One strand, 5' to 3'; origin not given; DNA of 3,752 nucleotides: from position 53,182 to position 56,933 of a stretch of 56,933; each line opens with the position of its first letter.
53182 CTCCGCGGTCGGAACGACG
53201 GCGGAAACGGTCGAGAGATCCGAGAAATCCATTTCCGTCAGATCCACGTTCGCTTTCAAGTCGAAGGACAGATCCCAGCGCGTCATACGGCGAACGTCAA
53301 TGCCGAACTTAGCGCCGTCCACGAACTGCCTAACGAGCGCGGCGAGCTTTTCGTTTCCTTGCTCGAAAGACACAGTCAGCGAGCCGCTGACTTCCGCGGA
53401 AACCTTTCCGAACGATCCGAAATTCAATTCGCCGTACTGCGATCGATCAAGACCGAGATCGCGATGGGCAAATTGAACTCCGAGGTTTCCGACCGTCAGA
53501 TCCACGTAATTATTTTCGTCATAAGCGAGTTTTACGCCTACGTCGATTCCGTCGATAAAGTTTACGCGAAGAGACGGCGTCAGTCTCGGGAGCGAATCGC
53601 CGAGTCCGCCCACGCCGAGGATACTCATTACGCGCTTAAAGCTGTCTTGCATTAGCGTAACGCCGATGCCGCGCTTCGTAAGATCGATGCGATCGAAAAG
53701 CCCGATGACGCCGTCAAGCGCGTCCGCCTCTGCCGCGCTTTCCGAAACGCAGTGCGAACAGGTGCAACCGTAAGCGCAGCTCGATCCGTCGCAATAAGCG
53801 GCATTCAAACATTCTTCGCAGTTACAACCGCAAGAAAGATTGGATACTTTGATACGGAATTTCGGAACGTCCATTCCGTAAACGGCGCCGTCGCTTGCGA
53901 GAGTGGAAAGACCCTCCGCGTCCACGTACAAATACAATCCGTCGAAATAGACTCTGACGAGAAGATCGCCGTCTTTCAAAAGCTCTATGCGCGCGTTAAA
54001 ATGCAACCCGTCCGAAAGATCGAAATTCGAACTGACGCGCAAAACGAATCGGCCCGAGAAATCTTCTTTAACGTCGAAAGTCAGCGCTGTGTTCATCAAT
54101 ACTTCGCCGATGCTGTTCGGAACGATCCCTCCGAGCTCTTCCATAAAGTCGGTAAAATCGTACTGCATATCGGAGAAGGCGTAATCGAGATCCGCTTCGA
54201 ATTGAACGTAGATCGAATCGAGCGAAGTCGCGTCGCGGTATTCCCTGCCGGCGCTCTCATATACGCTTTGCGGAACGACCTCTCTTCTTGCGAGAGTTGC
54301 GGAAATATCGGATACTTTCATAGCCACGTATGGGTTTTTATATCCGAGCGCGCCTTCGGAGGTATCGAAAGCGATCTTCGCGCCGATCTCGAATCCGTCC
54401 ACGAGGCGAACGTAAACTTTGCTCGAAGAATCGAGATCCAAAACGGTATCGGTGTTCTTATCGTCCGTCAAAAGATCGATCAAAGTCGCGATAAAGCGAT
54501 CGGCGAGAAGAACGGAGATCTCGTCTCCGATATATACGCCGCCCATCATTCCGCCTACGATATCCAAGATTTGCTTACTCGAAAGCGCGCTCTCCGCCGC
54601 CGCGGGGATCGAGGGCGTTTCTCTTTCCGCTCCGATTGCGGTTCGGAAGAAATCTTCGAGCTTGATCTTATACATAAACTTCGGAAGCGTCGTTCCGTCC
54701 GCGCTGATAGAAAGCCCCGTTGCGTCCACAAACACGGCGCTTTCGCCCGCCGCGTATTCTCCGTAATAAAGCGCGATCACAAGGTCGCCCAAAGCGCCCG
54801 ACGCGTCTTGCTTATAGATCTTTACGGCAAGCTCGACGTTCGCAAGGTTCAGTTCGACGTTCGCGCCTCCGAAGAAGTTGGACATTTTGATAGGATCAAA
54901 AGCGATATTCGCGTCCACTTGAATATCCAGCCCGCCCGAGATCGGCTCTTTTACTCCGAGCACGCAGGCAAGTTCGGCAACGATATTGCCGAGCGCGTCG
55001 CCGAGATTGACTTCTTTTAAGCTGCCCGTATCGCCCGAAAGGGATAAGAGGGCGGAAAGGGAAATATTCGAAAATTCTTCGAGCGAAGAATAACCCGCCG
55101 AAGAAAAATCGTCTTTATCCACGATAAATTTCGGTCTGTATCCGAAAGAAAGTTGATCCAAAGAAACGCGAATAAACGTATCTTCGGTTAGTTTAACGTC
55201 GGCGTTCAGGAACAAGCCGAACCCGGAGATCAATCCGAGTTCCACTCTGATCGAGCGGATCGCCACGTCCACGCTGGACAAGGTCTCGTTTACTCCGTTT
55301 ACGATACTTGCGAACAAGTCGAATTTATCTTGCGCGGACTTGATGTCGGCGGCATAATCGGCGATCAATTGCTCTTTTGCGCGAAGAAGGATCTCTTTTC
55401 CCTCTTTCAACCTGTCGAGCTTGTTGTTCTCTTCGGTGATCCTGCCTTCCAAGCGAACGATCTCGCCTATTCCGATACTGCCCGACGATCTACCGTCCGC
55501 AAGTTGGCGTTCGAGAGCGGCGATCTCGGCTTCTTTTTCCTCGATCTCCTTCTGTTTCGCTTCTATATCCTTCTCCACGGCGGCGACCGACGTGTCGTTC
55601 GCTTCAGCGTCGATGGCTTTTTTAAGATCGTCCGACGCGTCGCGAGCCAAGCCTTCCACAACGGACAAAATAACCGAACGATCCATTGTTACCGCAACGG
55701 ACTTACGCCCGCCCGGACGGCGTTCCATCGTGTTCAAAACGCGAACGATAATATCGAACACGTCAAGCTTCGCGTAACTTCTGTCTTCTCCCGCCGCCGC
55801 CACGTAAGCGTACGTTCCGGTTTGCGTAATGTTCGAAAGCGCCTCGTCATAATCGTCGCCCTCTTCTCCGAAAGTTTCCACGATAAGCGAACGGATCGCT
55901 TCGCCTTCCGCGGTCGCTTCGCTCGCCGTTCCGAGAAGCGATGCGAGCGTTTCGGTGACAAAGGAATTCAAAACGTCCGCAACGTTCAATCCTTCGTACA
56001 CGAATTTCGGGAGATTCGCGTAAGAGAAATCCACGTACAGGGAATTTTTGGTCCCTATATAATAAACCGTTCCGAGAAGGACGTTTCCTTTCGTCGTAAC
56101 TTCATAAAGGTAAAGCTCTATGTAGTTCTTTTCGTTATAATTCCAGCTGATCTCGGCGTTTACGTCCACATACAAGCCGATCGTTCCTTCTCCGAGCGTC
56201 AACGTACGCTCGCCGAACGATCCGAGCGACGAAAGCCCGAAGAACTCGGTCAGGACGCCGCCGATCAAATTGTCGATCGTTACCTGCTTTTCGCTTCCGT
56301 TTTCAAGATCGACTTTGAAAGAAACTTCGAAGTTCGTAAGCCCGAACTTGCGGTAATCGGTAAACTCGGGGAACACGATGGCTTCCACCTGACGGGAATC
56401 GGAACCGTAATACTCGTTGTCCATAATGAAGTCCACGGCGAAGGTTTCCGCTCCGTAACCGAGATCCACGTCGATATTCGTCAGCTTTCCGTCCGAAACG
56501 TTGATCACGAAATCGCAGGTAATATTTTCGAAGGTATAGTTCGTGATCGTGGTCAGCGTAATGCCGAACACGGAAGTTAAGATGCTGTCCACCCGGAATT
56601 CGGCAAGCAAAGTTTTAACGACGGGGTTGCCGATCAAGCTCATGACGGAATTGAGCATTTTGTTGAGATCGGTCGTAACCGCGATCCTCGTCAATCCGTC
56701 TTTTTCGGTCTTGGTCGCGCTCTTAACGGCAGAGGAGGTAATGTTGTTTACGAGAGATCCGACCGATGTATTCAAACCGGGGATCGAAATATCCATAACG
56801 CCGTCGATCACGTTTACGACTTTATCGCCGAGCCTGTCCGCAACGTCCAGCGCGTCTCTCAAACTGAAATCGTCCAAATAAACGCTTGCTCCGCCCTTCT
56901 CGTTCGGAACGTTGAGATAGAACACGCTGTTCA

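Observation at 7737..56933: Two tandem, co-directional giant ORFs (about 6,229 and at least 10,131 codons) occupy 86% of the window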

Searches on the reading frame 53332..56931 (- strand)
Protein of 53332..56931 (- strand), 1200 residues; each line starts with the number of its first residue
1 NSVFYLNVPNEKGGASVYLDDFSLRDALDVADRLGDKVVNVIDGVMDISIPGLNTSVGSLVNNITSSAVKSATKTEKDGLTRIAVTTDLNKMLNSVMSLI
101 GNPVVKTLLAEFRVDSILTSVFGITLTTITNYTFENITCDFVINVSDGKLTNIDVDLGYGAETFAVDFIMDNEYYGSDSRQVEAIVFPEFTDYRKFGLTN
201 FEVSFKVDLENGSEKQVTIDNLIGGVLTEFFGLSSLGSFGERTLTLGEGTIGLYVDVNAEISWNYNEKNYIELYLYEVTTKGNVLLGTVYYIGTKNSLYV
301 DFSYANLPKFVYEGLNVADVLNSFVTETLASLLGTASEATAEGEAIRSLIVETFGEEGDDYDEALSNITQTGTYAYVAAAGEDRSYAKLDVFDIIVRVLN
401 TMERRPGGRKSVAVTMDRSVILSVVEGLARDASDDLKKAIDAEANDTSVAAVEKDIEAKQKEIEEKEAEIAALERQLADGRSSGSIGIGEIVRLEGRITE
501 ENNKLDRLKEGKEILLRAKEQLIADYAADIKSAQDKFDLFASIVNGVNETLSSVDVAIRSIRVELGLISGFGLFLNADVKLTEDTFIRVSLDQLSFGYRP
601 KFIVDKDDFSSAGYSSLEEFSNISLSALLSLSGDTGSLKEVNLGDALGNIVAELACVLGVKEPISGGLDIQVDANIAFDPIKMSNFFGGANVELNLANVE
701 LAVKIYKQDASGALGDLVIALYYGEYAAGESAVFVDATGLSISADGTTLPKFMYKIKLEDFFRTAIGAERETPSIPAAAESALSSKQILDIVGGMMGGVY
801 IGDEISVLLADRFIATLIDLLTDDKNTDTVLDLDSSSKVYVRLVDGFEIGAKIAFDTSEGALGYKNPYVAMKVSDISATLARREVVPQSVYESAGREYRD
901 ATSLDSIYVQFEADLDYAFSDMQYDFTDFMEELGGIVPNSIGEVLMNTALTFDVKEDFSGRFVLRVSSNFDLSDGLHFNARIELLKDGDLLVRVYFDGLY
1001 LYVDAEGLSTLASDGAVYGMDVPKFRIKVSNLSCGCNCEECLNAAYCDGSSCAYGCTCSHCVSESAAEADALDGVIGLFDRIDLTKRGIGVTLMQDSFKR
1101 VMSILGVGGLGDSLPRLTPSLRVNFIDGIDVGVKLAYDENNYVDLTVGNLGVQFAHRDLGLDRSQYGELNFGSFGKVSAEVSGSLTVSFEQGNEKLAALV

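Call 18: find_homologous_proteins(query=window:53332-56931:-)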
Query window:53332-56931:- (1200 aa): 7 proteins with E <= 0.001 among 8000 candidates.
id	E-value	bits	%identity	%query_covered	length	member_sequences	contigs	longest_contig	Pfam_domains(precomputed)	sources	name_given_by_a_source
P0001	0.0e+0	1452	55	99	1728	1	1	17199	-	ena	-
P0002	0.0e+0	1446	56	99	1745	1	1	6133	-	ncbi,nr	ncbi:MAG TPA: hypothetical protein DCG79_02120, partial [Clostridiales bacterium]|nr:hypothetical pr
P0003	0.0e+0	1116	46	100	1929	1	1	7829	-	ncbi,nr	ncbi:MAG: hypothetical protein J6Y74_03400, partial [Clostridia bacterium]|nr:hypothetical protein [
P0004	0.0e+0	1016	59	68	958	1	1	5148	-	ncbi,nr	ncbi:MAG: hypothetical protein J5765_02040, partial [Clostridia bacterium]|nr:hypothetical protein [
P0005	3.7e-280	951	50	78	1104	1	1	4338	-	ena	-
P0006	2.5e-267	909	55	64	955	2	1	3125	-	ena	-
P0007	9.9e-203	695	56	48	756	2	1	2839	-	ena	-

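Call 19: find_encoding_contigs(protein=P0001, flank=10000)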
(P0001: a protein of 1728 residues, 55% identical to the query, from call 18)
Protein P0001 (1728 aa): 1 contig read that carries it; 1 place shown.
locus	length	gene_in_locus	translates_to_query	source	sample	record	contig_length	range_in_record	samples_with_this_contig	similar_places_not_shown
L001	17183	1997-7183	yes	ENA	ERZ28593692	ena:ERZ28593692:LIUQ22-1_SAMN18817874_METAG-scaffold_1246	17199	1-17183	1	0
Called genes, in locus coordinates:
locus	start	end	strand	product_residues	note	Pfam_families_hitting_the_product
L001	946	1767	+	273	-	-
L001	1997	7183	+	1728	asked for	-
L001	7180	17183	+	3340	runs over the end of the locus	?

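Call 30: search_protein_families(library=pfam, proteins=[window:53932-56931:-], max_evalue=1)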
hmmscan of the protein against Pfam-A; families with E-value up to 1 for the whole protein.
window:53932-56931:- (1000 aa): 2 families
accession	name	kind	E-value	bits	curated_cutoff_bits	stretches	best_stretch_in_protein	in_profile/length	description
PF14362.11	DUF4407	-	0.0075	16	31.3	1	431-542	119-237/297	Domain of unknown function (DUF4407)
PF16326.10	ABC_tran_CTD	-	0.071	13.8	32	1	454-507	8-59/69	ABC transporter C-terminal domain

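Call 65: predict_structure(alignment_id=A1)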
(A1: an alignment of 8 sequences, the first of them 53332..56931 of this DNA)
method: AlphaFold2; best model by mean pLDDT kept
length: 1200 residues; sequences in the alignment: 8
mean_pLDDT: 41.3   pTM: 0.26
mean pLDDT of the five models: 41.3, 40.4, 38.7, 37.0, 35.8
residues with pLDDT >= 90: 10; 70-90: 91; 50-70: 197; < 50: 902
segments of 3 or more residues with pLDDT < 50: 1-53, 57-62, 67-69, 71-94, 100-201, 259-269, 313-355, 360-425, 542-581, 593-719, 721-735, 739-852, 854-866, 873-909, 918-959, 970-978, 996-1003, 1011-1096, 1098-1117, 1123-1130, 1139-1141, 1147-1191, 1193-1200
pLDDT, mean of each block of 10 residues (from residue 1): 25 25 24 26 34 47 48 43 46 49 42 29 27 33 39 32 21 25 22 28 57 60 55 56 59 57 39 64 64 56 64 44 32 28 39 49 36 24 28 38 24 28 53 73 75 87 90 84 71 84 88 83 74 57 40 28 27 39 55 35 23 22 20 22 30 32 28 23 21 26 38 39 37 45 33 32 25 23 26 22 29 36 30 34 35 43 42 43 30 27 41 54 39 36 36 40 57 45 66 51 52 35 36 36 39 37 26 33 40 47 39 42 44 51 45 29 28 28 36 41
secondary structure, 60 per line:
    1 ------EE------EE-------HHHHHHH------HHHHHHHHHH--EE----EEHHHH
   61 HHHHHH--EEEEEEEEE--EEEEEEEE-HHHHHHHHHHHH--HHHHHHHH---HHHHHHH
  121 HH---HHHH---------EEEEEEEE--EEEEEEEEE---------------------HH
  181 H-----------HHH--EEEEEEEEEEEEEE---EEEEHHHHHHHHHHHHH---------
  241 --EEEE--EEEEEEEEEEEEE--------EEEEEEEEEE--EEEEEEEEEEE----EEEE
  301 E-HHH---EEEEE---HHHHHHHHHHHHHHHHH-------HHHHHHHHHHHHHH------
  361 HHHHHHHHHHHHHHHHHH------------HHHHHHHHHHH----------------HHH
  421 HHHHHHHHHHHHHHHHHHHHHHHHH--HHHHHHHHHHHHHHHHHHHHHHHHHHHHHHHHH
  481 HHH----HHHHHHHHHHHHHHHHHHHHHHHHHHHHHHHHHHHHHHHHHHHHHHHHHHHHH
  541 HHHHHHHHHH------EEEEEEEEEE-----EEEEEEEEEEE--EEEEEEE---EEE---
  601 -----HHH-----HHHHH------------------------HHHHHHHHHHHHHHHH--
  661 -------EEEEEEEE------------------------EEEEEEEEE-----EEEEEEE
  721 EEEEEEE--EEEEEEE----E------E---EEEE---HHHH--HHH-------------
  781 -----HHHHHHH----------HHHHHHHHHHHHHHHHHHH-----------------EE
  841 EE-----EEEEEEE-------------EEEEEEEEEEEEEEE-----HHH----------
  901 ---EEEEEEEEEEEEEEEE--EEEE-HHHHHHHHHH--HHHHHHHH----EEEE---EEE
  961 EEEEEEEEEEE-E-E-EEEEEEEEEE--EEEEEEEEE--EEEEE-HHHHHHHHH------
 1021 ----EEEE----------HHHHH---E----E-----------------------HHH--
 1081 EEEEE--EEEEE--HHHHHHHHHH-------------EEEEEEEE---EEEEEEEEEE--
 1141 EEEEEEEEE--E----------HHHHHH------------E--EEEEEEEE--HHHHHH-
elements in order (helices of 4 or more, strands of 3 or more residues): H24-30 H37-46 H57-66 E69-77 E80-87 H89-100 H103-110 H114-122 H126-129 E139-146 E149-157 E198-211 E215-218 H219-231 E243-246 E249-261 E270-279 E282-292 E297-301 E309-313 H317-333 H341-354 H361-378 H391-401 H418-445 H448-483 H488-550 E557-566 E572-582 E585-591 E595-597 H614-618 H643-658 E668-675 E700-708 E714-727 E730-736 E752-755 H759-762 H786-792 H803-821 E839-842 E848-854 E868-882 E904-919 E922-925 H927-936 H939-946 E951-954 E958-971 E977-986 E989-997 E1000-1004 H1006-1014 E1025-1028 H1039-1043 E1081-1085 E1088-1092 H1095-1104 E1118-1125 E1129-1138 E1141-1149 H1163-1168 E1184-1191 H1194-1199

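Call 97: fold_search(model_id=the predicted structure, library=pdb)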
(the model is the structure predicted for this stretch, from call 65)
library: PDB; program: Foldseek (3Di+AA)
matches with E <= 10: 712; with E <= 0.001: 0
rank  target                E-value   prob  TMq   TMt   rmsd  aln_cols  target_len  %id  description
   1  9q9h_B                2.4e-03  0.54  0.07  0.11  21.5       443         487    9  Cryo-EM structure of human Mre11-Rad50 complex bound to DNA (released 2025-10-01)
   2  9q9h_A                3.6e-03  0.44  0.07  0.13  21.2       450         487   10  Cryo-EM structure of human Mre11-Rad50 complex bound to DNA (released 2025-10-01)
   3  5da9_A                4.9e-03  0.33  0.06  0.11  19.9       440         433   10  ATP-gamma-S bound Rad50 from Chaetomium thermophilum in complex with the Rad50-binding domain of Mre11 (released 2016-03-02)
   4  9qxu_B                7.1e-03  0.69  0.08  0.12  48.2       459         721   10  JetABC DNA loaded state monomer (open) (released 2025-10-01)
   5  9q9i_A                1.0e-02  0.30  0.08  0.12  20.4       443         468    9  Cryo-EM structure of human Mre11-Rad50-Nbs1 complex bound to DNA (released 2025-10-01)
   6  9a6c_A                1.0e-02  0.20  0.04  0.07  36.4       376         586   10  Integrative model of YYDD-YYDB by crosslinking MS and deep learning (released 2024-09-18)
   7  9q9k_A                1.1e-02  0.38  0.08  0.13  19.7       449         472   10  Cryo-EM structure of human Mre11-Rad50 (MR) complex bound to DNA and telomeric factor TRF2 fragment (438-542) (released 2025-10-01)
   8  9bi4_C                1.3e-02  0.51  0.08  0.15  20.5       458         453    8  cryo EM structure of dsDNA bound Mre11-Rad50 complex (released 2025-01-15)
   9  9bi4_D                1.3e-02  0.30  0.07  0.13  20.4       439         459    9  cryo EM structure of dsDNA bound Mre11-Rad50 complex (released 2025-01-15)
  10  9qxu_A                1.5e-02  0.54  0.08  0.11  45.9       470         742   10  JetABC DNA loaded state monomer (open) (released 2025-10-01)
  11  9qxt_A                1.7e-02  0.47  0.07  0.11  43.5       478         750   12  E. coli JetABC dimer in the DNA boarding-holding state (released 2025-10-01)
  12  8q72_A                2.3e-02  0.63  0.08  0.12  46.7       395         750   11  E. coli plasmid-borne JetABCD(E248A) core in a cleavage-competent state (released 2024-01-31)
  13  9q9m_B                2.3e-02  0.33  0.08  0.14  20.4       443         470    9  Cryo-EM structure of human Mre11-Rad50-Nbs1 (MRN) complex bound to DNA and telomeric factor TRF2 (released 2025-10-01)
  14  5dac_B                2.4e-02  0.16  0.06  0.11  21.0       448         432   11  ATP-gamma-S bound Rad50 from Chaetomium thermophilum in complex with DNA (released 2016-03-02)
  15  8t8f_E                2.6e-02  0.18  0.05  0.11  21.7       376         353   10  Smc5/6 8mer (released 2023-11-15)
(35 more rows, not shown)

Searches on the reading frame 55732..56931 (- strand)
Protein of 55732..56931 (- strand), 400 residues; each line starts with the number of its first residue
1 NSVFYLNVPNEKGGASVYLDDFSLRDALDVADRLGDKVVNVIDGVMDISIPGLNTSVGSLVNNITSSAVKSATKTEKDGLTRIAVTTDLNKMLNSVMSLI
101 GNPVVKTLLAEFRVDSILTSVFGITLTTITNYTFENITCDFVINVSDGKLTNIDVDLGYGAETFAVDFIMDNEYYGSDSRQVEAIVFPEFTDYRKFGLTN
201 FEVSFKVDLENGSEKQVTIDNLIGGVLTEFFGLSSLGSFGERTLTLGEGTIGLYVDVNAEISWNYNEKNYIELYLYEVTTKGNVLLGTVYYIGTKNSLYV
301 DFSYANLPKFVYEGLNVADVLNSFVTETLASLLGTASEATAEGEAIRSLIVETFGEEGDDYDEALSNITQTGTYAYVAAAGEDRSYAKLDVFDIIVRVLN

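Call 14: find_related_loci(query=window:55732-56931:-, collection=genome_contigs, flank=10000)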
Query window:55732-56931:- (400 aa) in genome_contigs; peptide patterns used: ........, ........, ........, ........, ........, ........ (x = any residue, [..] = any of these).
256 stretches matched a pattern, but none encodes a relative of the query by tblastn (E <= 1e-3).
